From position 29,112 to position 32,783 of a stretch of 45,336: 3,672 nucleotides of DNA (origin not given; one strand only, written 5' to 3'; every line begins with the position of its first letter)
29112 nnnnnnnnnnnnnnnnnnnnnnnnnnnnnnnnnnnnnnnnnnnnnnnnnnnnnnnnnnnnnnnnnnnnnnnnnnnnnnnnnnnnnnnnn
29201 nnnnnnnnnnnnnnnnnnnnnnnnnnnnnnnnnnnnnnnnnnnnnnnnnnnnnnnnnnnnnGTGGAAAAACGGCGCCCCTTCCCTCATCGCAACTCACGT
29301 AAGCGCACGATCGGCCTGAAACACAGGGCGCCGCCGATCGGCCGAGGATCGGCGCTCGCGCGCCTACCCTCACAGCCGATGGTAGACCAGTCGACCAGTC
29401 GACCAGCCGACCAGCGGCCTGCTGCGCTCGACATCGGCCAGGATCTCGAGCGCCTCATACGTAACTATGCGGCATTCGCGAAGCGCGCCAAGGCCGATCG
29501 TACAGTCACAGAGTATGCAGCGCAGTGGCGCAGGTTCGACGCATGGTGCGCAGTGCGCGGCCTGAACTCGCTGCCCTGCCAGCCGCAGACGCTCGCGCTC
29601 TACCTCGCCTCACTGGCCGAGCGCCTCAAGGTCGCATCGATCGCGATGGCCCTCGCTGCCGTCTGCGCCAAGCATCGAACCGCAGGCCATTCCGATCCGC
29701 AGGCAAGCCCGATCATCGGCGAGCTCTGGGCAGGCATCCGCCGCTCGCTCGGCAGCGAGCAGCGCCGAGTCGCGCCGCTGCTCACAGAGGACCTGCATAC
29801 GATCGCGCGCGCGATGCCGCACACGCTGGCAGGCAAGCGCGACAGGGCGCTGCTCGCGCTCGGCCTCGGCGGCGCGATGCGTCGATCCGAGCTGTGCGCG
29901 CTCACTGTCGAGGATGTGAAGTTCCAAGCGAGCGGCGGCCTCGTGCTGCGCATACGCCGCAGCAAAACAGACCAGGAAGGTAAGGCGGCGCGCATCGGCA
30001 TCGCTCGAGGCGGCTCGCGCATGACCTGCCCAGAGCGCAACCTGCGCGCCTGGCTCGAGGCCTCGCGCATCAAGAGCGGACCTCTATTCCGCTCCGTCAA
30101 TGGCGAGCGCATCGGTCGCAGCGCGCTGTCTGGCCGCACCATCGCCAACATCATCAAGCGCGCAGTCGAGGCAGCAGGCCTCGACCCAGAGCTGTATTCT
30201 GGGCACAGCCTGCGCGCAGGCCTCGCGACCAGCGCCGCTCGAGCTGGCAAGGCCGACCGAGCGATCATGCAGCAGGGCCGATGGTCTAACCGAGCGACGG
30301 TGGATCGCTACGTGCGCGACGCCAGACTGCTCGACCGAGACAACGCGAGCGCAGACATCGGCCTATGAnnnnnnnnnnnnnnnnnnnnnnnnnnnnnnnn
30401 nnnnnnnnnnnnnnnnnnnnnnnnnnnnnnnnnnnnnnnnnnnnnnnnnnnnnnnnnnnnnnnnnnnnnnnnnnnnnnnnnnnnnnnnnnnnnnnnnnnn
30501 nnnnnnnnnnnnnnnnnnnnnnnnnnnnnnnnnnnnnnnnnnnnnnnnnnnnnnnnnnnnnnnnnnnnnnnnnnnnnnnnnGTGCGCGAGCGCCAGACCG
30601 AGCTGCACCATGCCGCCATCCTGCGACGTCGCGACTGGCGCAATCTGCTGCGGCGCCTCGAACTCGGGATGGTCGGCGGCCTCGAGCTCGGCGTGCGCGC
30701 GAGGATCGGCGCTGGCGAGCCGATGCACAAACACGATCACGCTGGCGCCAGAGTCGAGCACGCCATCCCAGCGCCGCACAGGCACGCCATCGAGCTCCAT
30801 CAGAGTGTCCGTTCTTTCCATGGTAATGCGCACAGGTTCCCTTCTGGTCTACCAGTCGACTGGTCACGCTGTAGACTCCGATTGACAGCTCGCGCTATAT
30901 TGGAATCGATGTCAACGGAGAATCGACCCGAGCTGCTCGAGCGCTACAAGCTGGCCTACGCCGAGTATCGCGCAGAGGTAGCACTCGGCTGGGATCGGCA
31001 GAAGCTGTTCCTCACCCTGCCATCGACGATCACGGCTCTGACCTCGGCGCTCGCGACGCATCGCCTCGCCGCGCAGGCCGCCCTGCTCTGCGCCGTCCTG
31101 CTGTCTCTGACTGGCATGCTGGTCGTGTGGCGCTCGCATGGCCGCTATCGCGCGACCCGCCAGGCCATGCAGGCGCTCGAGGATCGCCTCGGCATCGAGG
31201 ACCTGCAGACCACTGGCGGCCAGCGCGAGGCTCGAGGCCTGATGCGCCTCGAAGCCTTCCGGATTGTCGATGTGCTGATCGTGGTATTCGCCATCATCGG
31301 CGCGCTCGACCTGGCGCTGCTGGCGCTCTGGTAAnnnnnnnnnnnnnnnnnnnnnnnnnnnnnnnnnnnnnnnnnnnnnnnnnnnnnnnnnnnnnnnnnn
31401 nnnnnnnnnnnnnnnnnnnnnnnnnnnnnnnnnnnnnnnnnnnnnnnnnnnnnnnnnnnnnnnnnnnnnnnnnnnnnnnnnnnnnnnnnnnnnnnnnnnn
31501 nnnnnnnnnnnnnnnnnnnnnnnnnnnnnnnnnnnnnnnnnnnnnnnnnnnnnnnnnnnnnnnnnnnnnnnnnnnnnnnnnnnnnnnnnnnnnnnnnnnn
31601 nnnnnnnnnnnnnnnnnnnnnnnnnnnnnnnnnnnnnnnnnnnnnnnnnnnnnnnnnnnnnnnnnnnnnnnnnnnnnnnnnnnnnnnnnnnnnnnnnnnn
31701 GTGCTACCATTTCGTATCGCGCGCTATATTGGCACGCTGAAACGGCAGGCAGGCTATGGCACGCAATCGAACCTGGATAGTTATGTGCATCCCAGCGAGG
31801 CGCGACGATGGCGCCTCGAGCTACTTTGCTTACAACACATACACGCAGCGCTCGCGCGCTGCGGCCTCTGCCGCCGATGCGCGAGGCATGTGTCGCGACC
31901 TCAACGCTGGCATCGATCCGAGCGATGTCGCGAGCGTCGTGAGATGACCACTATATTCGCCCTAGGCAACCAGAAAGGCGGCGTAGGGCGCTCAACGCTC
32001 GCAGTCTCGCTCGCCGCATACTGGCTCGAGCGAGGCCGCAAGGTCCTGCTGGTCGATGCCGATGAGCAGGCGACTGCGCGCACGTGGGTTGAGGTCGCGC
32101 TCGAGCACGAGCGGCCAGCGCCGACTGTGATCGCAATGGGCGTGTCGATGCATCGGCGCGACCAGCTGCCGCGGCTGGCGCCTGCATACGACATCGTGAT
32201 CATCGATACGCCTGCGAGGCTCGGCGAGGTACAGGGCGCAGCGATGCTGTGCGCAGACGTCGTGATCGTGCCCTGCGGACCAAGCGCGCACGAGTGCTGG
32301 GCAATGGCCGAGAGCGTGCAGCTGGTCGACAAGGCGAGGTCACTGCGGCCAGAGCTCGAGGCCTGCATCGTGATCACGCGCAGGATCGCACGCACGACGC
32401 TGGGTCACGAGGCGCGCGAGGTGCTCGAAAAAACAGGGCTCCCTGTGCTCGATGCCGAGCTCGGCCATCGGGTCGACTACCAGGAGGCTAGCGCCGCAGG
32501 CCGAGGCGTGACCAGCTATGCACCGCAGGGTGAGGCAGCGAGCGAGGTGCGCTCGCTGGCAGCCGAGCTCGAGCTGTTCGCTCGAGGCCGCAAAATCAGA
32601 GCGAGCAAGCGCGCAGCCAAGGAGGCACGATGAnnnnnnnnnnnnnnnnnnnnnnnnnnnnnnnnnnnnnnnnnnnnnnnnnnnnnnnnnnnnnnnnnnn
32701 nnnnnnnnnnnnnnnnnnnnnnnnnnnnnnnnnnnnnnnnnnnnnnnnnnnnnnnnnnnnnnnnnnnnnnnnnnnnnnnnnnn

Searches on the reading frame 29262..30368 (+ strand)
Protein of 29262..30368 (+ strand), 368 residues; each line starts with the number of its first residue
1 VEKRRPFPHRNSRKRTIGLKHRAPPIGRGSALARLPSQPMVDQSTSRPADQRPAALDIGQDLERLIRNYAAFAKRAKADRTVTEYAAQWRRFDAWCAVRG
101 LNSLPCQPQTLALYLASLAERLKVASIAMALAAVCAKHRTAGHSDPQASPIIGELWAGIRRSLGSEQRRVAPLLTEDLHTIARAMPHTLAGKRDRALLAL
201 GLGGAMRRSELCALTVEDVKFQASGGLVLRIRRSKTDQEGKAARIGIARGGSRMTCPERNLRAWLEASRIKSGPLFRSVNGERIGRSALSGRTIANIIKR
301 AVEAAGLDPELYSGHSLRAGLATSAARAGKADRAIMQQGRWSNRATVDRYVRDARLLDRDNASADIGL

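Call 56: search_protein_families(library=pfam, proteins=[window:29262-30368:+], max_evalue=0.01)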
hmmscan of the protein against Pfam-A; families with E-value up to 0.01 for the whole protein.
window:29262-30368:+ (368 aa): 2 families
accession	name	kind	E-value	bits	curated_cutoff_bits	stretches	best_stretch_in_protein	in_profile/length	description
PF00589.27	Phage_integrase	-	7.6e-17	62.1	27.1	1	176-354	6-169/172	Phage integrase family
PF02899.23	Phage_int_SAM_1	-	0.0049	17.5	22.3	0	74-134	11-72/83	Phage integrase, N-terminal SAM-like domain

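Call 57: search_protein_families(library=phrogs, proteins=[window:29262-30368:+], max_evalue=0.001)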
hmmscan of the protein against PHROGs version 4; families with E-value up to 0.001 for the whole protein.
window:29262-30368:+ (368 aa): 3 families
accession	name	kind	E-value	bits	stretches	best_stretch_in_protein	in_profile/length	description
phrog_216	-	integration and excision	8.4e-21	75.3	1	165-352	47-223/301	integrase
phrog_1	-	integration and excision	1.3e-20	75.3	1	63-354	167-436/611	integrase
phrog_29857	-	unknown function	8.9e-07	30.1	1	311-353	15-57/73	-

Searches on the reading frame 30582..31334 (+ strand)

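Call 88: search_protein_families(library=pfam, proteins=[window:30582-31334:+], max_evalue=0.001)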
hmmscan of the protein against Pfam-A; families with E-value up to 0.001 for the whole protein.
window:30582-31334:+ (250 aa): 1 family
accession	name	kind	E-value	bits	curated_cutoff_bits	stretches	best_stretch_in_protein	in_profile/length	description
PF24838.2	8xMP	-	4.9e-09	36.6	30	1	119-239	1-126/136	Octameric membrane protein family (8xMP)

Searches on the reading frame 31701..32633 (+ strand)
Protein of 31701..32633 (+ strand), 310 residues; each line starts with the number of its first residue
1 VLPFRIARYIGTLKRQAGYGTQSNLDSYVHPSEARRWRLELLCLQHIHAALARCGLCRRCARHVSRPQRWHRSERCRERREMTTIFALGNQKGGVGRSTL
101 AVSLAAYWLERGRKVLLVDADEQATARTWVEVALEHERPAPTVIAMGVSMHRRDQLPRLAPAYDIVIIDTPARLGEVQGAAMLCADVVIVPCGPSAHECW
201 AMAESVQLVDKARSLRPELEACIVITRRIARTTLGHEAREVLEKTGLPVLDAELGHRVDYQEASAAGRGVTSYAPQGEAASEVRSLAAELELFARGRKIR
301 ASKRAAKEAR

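Call 56: search_protein_families(library=pfam, proteins=[window:31701-32633:+], max_evalue=0.01)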
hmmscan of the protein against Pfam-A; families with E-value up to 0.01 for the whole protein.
window:31701-32633:+ (310 aa): 9 families
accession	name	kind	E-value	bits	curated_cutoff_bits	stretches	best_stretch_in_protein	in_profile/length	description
PF13614.12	AAA_31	-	1.3e-20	74.5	27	2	84-133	2-51/177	AAA domain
PF01656.29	CbiA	-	6.4e-13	49.2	25.4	1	88-268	3-123/125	CobQ/CobB/MinD/ParA nucleotide binding domain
PF09140.17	MipZ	-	8.5e-09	35.5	20.7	1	86-194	3-131/262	ATPase MipZ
PF06564.18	CBP_BcsQ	-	3.4e-07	30.5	21.3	0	85-136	3-54/234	Cellulose biosynthesis protein BcsQ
PF10609.15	ParA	-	7.6e-06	26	27.1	1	84-121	4-41/246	NUBPL iron-transfer P-loop NTPase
PF07015.17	VirC1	-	1.4e-05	25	24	1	89-260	7-182/231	VirC1 protein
PF00142.24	Fer4_NifH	-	0.00053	20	25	0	92-126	8-42/271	4Fe-4S iron sulfur cluster binding proteins, NifH/frxC family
PF02374.21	ArsA_ATPase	-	0.0022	17.7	24.3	1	89-121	8-38/305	Anion-transporting ATPase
PF16575.11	CLP1_P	-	0.0044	17.3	26.6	0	94-121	4-31/188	mRNA cleavage and polyadenylation factor CLP1 P-loop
